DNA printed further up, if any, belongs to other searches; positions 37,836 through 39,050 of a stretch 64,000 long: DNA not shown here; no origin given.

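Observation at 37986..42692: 1568-aa M23 peptidase + multi-PPC + RTX fusion next to an IS remnant: candidate secreted lytic effector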

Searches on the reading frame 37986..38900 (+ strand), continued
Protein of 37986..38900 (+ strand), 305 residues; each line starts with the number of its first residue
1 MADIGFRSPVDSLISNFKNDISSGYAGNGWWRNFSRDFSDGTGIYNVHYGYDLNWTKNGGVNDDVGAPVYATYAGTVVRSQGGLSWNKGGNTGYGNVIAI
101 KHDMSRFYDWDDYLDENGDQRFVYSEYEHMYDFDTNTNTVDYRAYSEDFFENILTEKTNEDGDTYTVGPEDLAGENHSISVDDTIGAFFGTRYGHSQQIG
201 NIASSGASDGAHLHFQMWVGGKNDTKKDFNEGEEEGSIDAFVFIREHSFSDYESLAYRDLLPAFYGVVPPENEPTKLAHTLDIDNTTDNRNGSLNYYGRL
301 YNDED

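Call 64: predict_structure(alignment_id=A4)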
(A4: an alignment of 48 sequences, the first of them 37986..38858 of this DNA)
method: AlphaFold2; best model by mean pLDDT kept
length: 291 residues; sequences in the alignment: 48
mean_pLDDT: 64.6   pTM: 0.64
mean pLDDT of the five models: 64.6, 64.6, 64.4, 63.2, 62.5
residues with pLDDT >= 90: 29; 70-90: 101; 50-70: 68; < 50: 93
segments of 3 or more residues with pLDDT < 50: 28-38, 84-91, 134-145, 175-185, 251-291
pLDDT, mean of each block of 10 residues (from residue 1): 73 57 57 44 62 66 78 90 49 80 82 81 91 50 50 65 74 50 57 89 84 89 58 68 79 41 40 38 36 30
secondary structure, 60 per line:
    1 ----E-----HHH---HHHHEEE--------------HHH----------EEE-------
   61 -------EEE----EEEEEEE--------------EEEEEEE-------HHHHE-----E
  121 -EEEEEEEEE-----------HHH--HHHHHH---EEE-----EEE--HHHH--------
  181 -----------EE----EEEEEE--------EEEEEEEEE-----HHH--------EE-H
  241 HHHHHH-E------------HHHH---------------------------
elements in order: H17-20 E21-23 E51-53 E68-70 E75-81 E96-102 H110-113 E122-130 H147-152 E156-158 E164-166 H169-172 E198-203 E212-220 H240-246 H261-264
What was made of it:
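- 38661..38831 (+): Conserved post-M23 segment, residues 226-282 (S-x-D-x4-I-x2-H-S-x-S-D-x-E), specific to this small family. The AF2 model gives a helix at 240-246 (call 64).
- On Peptidase family M23 (Pfam PF01551 / MEROPS M23): AF2 model: mean pLDDT 64.6, core blocks 80-91 (call 64).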

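Call 67: fold_search(model_id=the predicted structure, library=pdb)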
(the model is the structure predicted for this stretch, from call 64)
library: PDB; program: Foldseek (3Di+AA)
matches with E <= 10: 101; with E <= 0.001: 48
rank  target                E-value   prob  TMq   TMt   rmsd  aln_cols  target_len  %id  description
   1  2gu1                  4.2e-06  1.00  0.35  0.31   4.7       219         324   18  Crystal structure of a zinc containing peptidase from vibrio cholerae (released 2006-07-04)
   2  6ue4_B                5.3e-06  1.00  0.33  0.28   5.9       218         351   17  ShyA Endopeptidase from Vibrio cholerae (Closed form) (released 2020-05-27)
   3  2b13_A                6.7e-06  1.00  0.32  0.67   5.1       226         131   18  Truncated S. aureus LytM, P41 crystal form (released 2006-01-10)
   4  6ue4_A                7.6e-06  1.00  0.31  0.26   6.7       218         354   18  ShyA Endopeptidase from Vibrio cholerae (Closed form) (released 2020-05-27)
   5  8s3m_A                1.4e-05  1.00  0.31  0.27   4.6       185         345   15  LysTt72, a lytic endopeptidase from Thermus thermophilus MAT72 phage vB_Tt72 (released 2025-03-05)
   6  6u2a                  1.6e-05  1.00  0.35  0.29   4.1       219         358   17  ShyA endopeptidase from Vibrio cholera (open form) (released 2020-05-27)
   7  4lxc_A                1.7e-05  1.00  0.31  0.36   8.7       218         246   18  The antimicrobial peptidase lysostaphin from Staphylococcus simulans (released 2014-07-09)
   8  4zyb_B                1.9e-05  1.00  0.31  0.65   4.3       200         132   20  High resolution structure of M23 peptidase LytM with substrate analogue (released 2015-10-21)
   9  4lxc_D                2.3e-05  1.00  0.28  0.33  10.6       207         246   18  The antimicrobial peptidase lysostaphin from Staphylococcus simulans (released 2014-07-09)
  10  5nmy_MODEL_1_A        2.7e-05  1.00  0.30  0.35   6.2       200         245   18  NMR solution structure of lysostaphin (released 2018-05-16)
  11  4lxc_B                2.9e-05  1.00  0.31  0.37   7.5       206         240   18  The antimicrobial peptidase lysostaphin from Staphylococcus simulans (released 2014-07-09)
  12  5j1m_C                2.9e-05  1.00  0.27  0.47  10.6       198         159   16  Crystal structure of Csd1-Csd2 dimer II (released 2016-10-19)
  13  4zyb_A                3.4e-05  1.00  0.31  0.65   4.3       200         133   20  High resolution structure of M23 peptidase LytM with substrate analogue (released 2015-10-21)
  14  4qpb_A                3.6e-05  1.00  0.28  0.59  10.7       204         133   20  Catalytic domain of the antimicrobial peptidase lysostaphin from Staphylococcus simulans crystallized in the absence o (released 2014-07-09)
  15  7qrl_A                4.1e-05  1.00  0.34  0.66   5.1       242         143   12  LytM domain of DipM, a coordinator of a complex net of autolysins in Caulobacter crescentus (released 2023-06-21)
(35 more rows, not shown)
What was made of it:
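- On Peptidase family M23 (Pfam PF01551 / MEROPS M23): All 48 Foldseek PDB matches with E <= 0.001 are M23/LytM-fold entries, with target-normalised TM-scores up to 0.72 (call 67).
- The AF2 core model (pLDDT 80-91) matches M23/LytM-fold entries in all 48 hits with E <= 0.001, with target-normalised TM-scores up to 0.67-0.72 (calls 64, 67).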

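Call 76: search_protein_families(library=phrogs, proteins=[window:37986-38858:+], max_evalue=0.01)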
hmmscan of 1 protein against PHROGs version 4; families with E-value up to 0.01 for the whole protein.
window:37986-38858:+ (291 aa): 5 families
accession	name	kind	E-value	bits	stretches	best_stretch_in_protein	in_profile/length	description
phrog_14988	-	other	8.3e-08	33.2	1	42-105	27-80/272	peptidase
phrog_7767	-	other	7.7e-05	23.5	0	196-231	85-120/194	metallo-endopeptidase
phrog_6700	-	lysis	0.00066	17.6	0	192-229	2686-2723/2898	endolysin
phrog_10030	-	tail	0.00077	17.8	0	190-225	1978-2013/2105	tail length tape measure protein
phrog_3578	-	lysis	0.0011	19.4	1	196-226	315-345/405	endolysin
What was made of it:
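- Tried and rejected: PHROGs hits are only generic M23-type peptidase or endolysin matches (call 76).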
